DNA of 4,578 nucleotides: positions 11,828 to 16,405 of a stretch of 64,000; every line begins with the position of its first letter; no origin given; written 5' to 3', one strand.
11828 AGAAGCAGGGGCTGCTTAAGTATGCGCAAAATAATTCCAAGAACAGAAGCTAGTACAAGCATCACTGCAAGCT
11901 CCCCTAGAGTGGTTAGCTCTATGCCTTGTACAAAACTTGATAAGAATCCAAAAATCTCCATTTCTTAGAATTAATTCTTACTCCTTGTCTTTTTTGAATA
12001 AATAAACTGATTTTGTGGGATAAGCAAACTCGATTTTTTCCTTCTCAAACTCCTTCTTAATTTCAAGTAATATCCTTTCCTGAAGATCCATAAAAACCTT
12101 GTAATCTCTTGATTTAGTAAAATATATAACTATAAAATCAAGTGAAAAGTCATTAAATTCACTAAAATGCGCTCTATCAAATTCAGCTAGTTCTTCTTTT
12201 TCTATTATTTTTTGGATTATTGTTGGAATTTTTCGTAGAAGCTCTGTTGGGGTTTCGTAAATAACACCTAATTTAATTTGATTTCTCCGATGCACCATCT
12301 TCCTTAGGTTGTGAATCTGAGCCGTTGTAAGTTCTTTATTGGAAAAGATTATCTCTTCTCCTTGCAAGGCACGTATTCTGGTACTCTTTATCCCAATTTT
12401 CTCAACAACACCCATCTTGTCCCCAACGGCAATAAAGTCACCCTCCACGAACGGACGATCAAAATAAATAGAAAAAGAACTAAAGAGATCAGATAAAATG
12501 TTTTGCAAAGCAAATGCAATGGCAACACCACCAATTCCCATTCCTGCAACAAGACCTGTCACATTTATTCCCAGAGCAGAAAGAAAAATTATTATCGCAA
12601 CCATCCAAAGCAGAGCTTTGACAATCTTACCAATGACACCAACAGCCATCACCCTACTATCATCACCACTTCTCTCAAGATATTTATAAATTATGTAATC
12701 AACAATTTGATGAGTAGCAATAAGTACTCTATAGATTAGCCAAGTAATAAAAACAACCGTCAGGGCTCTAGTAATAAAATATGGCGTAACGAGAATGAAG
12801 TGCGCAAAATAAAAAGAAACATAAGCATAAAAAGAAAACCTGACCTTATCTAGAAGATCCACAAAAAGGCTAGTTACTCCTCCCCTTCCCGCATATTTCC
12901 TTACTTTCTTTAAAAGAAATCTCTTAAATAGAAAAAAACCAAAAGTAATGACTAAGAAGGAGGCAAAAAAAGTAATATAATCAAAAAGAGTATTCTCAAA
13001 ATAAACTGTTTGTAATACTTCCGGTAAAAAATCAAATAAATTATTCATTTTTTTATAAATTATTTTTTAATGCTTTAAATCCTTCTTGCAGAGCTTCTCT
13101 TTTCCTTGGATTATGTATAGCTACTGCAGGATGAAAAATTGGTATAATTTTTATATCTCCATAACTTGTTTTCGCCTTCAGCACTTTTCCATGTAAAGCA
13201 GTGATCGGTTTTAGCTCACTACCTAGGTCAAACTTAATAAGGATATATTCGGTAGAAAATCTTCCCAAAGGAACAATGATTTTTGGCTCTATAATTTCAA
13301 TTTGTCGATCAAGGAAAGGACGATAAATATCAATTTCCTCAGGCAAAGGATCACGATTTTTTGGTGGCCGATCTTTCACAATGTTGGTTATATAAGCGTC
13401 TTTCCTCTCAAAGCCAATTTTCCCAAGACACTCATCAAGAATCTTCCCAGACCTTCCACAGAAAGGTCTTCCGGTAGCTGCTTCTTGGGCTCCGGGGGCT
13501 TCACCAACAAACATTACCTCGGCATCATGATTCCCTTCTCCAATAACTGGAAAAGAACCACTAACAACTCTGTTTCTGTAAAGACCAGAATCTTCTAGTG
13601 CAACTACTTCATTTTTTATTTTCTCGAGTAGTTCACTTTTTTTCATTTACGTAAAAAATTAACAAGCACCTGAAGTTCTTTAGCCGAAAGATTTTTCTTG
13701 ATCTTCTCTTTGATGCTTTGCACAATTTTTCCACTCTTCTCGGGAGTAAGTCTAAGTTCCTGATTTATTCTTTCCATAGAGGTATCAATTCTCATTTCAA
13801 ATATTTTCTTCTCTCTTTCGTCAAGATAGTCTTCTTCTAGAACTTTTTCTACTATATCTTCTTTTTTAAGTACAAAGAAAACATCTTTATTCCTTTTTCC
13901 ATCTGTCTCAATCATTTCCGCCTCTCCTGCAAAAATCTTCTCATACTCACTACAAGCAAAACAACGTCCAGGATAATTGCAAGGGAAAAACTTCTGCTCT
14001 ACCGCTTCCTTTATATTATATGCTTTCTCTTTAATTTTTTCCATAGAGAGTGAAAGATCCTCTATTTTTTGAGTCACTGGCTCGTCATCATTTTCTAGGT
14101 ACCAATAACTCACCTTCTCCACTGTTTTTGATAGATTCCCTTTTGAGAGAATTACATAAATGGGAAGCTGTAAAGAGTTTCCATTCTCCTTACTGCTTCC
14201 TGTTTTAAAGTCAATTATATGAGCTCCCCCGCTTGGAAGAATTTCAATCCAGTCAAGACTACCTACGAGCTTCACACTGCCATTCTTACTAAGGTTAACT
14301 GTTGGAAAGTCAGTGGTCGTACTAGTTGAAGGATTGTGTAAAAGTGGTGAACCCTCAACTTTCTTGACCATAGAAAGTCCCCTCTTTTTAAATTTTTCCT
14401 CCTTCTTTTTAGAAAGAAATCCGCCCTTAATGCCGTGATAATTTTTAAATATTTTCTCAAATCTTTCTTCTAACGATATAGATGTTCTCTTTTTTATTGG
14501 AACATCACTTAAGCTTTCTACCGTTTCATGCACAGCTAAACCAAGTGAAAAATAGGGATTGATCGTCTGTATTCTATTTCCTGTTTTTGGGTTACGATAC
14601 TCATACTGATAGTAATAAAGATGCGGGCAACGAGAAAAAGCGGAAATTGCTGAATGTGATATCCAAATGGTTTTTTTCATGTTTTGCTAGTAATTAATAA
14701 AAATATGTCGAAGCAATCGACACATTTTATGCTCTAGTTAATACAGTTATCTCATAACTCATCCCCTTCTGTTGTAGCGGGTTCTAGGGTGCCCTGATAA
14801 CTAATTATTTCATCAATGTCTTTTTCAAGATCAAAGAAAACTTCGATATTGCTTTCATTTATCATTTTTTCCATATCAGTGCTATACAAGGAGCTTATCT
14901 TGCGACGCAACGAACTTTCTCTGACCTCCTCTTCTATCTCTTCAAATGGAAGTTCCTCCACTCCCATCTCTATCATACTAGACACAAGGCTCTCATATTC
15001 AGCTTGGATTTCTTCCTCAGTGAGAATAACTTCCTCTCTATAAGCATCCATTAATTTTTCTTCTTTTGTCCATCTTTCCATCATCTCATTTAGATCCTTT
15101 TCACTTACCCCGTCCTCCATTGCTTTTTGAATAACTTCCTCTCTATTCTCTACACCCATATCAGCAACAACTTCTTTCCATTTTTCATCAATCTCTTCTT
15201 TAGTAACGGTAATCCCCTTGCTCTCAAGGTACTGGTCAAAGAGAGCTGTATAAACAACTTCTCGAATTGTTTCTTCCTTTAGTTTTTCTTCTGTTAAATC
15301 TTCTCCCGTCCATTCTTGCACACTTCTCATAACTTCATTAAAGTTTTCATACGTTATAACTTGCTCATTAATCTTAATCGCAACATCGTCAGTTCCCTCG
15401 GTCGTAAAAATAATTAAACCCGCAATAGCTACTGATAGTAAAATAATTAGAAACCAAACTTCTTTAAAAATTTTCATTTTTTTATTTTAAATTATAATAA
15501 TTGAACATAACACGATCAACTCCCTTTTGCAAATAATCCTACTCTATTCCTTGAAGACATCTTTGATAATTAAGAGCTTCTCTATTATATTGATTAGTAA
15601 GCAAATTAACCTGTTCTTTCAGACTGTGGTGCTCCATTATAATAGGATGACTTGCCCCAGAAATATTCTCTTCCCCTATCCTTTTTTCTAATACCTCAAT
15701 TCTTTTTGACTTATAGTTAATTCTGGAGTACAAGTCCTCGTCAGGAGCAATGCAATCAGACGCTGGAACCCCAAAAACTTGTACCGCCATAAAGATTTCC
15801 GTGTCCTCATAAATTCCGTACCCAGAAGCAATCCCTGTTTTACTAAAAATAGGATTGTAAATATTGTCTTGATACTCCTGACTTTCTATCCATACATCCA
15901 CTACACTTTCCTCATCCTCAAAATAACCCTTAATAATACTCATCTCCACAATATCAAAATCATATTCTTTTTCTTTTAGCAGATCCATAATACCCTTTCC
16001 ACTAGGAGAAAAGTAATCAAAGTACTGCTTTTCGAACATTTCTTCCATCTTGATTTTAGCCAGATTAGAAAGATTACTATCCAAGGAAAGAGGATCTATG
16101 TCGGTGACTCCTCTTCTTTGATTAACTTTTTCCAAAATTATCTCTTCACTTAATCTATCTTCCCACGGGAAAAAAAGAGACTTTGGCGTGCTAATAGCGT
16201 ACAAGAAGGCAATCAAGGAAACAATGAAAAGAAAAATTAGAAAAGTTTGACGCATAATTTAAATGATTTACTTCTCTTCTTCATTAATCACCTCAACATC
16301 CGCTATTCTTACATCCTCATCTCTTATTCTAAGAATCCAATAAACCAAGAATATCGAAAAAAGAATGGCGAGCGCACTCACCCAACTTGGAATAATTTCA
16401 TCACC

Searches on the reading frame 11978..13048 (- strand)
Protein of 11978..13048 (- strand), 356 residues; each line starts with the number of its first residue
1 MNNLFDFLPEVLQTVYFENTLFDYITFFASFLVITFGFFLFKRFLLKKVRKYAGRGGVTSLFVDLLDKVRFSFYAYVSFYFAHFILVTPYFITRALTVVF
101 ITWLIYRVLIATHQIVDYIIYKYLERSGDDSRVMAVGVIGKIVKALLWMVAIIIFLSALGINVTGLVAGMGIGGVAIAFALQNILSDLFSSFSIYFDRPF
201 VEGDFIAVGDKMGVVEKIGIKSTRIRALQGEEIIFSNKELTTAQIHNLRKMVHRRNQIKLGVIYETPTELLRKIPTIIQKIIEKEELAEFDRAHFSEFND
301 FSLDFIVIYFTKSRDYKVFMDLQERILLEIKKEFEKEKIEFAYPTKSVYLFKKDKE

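Call 35: search_protein_families(library=pfam, proteins=[window:11978-13048:-], max_evalue=0.00001)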
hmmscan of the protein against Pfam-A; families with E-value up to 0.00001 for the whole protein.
window:11978-13048:- (356 aa): 3 families
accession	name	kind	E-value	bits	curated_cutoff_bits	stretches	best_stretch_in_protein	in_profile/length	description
PF00924.24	MS_channel_2nd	-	4.1e-18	65.7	20.2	1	183-249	1-67/68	Mechanosensitive ion channel, beta-domain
PF21088.3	MS_channel_1st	-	4.5e-10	39.7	23.1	1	141-182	1-42/42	Mechanosensitive ion channel, transmembrane helices 2/3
PF21082.3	MS_channel_3rd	-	2.6e-09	37.8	21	1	260-341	5-88/88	Mechanosensitive ion channel MscS, C-terminal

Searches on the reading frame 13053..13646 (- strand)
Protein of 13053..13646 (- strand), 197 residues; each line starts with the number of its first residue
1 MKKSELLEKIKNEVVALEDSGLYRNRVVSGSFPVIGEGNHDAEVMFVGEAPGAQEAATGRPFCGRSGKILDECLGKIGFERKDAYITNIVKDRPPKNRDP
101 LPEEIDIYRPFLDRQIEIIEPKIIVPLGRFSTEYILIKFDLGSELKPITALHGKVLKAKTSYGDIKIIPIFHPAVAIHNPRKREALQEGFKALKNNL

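Call 35: search_protein_families(library=pfam, proteins=[window:13053-13646:-], max_evalue=0.00001)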
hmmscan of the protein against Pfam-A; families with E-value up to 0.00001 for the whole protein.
window:13053-13646:- (197 aa): 1 family
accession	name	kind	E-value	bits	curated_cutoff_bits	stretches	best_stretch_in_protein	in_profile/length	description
PF03167.25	UDG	-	5.2e-33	114.5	24.3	1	36-188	2-135/141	Uracil DNA glycosylase superfamily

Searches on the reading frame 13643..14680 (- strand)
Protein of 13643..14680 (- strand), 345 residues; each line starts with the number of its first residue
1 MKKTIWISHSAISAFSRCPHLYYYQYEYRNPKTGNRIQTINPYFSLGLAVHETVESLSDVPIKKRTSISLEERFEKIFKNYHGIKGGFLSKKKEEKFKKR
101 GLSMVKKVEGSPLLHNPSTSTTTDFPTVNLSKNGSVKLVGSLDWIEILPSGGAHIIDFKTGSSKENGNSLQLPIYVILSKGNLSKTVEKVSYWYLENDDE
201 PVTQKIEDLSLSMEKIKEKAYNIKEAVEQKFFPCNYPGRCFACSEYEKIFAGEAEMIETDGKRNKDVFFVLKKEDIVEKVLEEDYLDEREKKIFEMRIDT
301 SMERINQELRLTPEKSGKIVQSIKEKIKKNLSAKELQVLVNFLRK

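Call 35: search_protein_families(library=pfam, proteins=[window:13643-14680:-], max_evalue=0.00001)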
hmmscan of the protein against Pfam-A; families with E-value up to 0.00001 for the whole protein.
window:13643-14680:- (345 aa): 1 family
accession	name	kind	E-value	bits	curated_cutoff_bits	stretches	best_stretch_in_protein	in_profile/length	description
PF12705.13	PDDEXK_1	-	6.3e-21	75.9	22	1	7-243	2-240/247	PD-(D/E)XK nuclease superfamily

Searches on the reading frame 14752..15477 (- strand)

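Call 35: search_protein_families(library=pfam, proteins=[window:14752-15477:-], max_evalue=0.00001)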
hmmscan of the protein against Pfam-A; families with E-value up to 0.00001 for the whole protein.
window:14752-15477:- (241 aa): 2 families
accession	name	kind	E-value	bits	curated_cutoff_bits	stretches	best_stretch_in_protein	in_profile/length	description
PF13624.11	SurA_N_3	-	2.4e-10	40.9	27.2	1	4-100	13-117/162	SurA-like N-terminal domain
PF13623.11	SurA_N_2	-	4.3e-08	33.6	28.5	1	10-101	17-120/145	SurA-like N-terminal domain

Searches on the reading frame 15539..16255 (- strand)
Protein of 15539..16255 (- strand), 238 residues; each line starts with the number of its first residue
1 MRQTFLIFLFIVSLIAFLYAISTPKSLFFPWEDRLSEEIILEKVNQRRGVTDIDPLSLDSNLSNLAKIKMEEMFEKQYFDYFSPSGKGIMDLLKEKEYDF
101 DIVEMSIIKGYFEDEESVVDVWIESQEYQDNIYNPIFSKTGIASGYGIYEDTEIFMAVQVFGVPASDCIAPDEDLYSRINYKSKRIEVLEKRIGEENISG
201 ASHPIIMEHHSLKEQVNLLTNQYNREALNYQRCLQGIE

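Call 35: search_protein_families(library=pfam, proteins=[window:15539-16255:-], max_evalue=0.00001)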
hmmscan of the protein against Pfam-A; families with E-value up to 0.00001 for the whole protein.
window:15539-16255:- (238 aa): 1 family
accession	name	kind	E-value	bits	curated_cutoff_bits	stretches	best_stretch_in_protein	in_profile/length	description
PF00188.32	CAP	-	8.7e-09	36.7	21.1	1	41-147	1-105/117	Cysteine-rich secretory protein family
